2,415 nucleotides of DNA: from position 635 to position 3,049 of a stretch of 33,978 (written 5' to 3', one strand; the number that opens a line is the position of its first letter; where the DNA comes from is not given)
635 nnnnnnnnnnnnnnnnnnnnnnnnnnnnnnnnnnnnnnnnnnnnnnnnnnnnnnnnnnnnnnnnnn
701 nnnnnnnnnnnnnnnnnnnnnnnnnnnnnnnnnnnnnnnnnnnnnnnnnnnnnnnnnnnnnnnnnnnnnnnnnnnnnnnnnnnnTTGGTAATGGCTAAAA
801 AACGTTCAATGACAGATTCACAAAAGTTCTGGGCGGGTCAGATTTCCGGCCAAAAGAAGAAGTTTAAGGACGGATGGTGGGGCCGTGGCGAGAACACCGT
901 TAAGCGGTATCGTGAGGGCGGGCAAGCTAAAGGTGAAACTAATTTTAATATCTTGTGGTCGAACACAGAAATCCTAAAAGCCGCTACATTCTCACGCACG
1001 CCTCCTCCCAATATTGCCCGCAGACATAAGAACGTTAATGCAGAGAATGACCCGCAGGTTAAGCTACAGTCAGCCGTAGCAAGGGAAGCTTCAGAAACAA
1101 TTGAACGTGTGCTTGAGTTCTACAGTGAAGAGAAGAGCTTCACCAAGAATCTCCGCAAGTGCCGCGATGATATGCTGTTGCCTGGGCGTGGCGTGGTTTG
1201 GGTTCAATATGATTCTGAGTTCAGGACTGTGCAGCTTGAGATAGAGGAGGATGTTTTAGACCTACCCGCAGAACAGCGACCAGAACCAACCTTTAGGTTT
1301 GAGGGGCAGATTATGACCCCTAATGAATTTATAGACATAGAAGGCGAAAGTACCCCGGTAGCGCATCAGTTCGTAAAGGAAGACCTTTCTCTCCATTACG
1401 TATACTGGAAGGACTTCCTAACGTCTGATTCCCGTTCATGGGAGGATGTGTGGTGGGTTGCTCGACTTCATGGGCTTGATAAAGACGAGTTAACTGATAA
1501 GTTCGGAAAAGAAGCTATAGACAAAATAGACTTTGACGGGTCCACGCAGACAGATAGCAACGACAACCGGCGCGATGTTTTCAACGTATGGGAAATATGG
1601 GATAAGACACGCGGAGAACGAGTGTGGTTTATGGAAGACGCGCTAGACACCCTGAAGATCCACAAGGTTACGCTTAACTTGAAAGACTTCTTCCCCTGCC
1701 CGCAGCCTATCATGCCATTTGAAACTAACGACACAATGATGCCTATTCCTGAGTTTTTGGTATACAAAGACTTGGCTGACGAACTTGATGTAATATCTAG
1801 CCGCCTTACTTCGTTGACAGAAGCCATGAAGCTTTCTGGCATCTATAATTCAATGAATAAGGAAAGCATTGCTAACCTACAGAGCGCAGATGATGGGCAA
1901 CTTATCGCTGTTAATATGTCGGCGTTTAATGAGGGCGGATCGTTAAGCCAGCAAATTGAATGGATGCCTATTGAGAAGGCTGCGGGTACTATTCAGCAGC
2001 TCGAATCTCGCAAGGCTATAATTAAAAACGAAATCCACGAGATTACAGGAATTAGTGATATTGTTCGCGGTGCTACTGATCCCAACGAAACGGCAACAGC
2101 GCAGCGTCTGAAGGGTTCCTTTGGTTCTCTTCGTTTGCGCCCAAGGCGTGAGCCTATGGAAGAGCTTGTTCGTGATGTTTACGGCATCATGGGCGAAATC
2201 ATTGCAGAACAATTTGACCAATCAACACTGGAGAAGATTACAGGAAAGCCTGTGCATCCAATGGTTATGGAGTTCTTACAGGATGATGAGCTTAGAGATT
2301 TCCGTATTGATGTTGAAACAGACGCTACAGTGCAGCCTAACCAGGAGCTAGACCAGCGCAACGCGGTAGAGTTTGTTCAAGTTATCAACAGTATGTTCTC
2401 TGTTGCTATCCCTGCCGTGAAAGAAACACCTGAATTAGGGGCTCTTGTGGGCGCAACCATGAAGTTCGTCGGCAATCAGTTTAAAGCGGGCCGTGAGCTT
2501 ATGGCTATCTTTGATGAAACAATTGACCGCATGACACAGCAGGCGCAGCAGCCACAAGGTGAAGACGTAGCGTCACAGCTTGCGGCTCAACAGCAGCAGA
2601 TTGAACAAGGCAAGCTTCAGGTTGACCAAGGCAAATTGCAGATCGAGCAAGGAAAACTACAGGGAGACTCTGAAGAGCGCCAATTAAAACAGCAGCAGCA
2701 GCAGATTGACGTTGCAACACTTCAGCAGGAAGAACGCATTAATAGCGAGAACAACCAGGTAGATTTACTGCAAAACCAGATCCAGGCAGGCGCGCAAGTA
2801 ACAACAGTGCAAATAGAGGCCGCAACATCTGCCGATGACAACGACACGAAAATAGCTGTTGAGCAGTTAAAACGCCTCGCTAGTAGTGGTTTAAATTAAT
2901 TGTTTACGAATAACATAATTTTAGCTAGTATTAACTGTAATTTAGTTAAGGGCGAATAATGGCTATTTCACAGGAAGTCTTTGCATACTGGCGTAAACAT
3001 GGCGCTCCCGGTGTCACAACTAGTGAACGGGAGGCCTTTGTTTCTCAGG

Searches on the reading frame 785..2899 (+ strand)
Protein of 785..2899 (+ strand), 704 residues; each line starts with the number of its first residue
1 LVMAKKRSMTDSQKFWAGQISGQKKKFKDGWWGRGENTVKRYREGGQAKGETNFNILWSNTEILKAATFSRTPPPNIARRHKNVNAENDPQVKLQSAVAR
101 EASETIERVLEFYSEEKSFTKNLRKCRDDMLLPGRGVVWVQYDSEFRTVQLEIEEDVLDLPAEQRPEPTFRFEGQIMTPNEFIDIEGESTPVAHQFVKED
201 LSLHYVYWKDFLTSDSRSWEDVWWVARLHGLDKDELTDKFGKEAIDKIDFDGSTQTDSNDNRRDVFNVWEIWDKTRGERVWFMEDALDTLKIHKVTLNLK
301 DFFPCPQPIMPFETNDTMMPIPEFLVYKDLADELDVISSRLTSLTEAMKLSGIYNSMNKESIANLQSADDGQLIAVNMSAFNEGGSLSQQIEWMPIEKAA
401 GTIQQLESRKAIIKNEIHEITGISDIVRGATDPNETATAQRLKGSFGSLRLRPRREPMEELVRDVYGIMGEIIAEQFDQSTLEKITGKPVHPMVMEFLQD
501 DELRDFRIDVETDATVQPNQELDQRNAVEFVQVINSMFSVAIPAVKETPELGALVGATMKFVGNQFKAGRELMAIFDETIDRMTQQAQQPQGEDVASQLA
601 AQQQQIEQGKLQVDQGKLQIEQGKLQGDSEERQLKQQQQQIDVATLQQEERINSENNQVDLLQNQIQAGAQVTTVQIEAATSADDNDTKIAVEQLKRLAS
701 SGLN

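Call 10: search_dna_similar(query=window:785-2899:+, collection=phages, mode=protein, max_rows=15)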
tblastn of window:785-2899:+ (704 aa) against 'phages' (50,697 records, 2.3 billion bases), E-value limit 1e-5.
Records with a match: 51; places in all: 51; records where one place covers at least 80% of the query: 5.
Best place of each record, by identity: <60% 51.
By first word of the organism name: Brucella 41; Myxococcus 3; Bacteriophage 2; Bradyrhizobium 1; Rhizobium 1; Stenotrophomonas 1; Ruegeria 1; Microcystis 1.
By host as written in the record: Brucella abortus S19 14; Brucella sp. 6; Brucella abortus 141 5; Brucella abortus 4; - 2; Myxococcus xanthus strain DK883 2; Brucella melitensis 16M 2; brucella abortus 141 2; and 13 more.
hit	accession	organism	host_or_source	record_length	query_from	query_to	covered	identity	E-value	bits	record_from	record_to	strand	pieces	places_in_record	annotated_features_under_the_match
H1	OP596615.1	Bradyrhizobium phage ppBjS10J-1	Bradyrhizobium japonicum S10J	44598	16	658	90%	29.8%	3e-59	281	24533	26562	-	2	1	hypothetical protein (x2)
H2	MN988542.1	Rhizobium phage RHph_I3_18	Rhizobium phaseoli I3_18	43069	11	591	73%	34.3%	2e-41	317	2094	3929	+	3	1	hypothetical protein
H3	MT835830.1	Bacteriophage sp.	human fecal samples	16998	16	584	81%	27.2%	5e-49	192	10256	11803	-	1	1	record has no annotation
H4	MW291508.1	Stenotrophomonas phage BUCT555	Stenotrophomonas maltophilia 1207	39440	16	591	82%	26.2%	5e-55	210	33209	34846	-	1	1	hypothetical protein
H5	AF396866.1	Myxococcus phage Mx8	Myxococcus xanthus strain DK883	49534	16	580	80%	26.5%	4e-55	211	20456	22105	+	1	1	virion structural protein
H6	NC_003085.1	Myxococcus phage Mx8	Myxococcus xanthus strain DK883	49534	16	580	80%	26.5%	4e-55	211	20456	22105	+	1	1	portal protein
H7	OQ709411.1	Myxococcus phage Mx9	Myxococcus xanthus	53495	31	543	73%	29.0%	2e-62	232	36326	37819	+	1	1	putative portal protein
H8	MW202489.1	Bacteriophage sp.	Manatee Spring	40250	14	489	68%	30.5%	3e-51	199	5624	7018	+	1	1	portal protein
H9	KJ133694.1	Brucella phage 141_19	Brucella abortus S19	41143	54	548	70%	26.1%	4e-41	168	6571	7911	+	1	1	putative portal protein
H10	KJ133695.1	Brucella phage 141_141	Brucella abortus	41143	54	548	70%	26.1%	4e-41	168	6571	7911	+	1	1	terminator | putative portal protein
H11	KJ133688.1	Brucella phage 02_19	Brucella abortus S19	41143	54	482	61%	27.2%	3e-41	169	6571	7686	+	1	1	putative portal protein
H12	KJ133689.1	Brucella phage 02_141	Brucella abortus 141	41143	54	482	61%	27.2%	3e-41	169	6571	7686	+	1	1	putative portal protein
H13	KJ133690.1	Brucella phage 11sa_19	Brucella abortus S19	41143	54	482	61%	27.2%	3e-41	169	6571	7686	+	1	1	putative portal protein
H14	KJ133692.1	Brucella phage 110_19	Brucella abortus S19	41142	54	482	61%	27.2%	3e-41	169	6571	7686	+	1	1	putative portal protein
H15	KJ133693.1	Brucella phage 110_141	Brucella abortus 141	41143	54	482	61%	27.2%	3e-41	169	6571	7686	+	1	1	putative portal protein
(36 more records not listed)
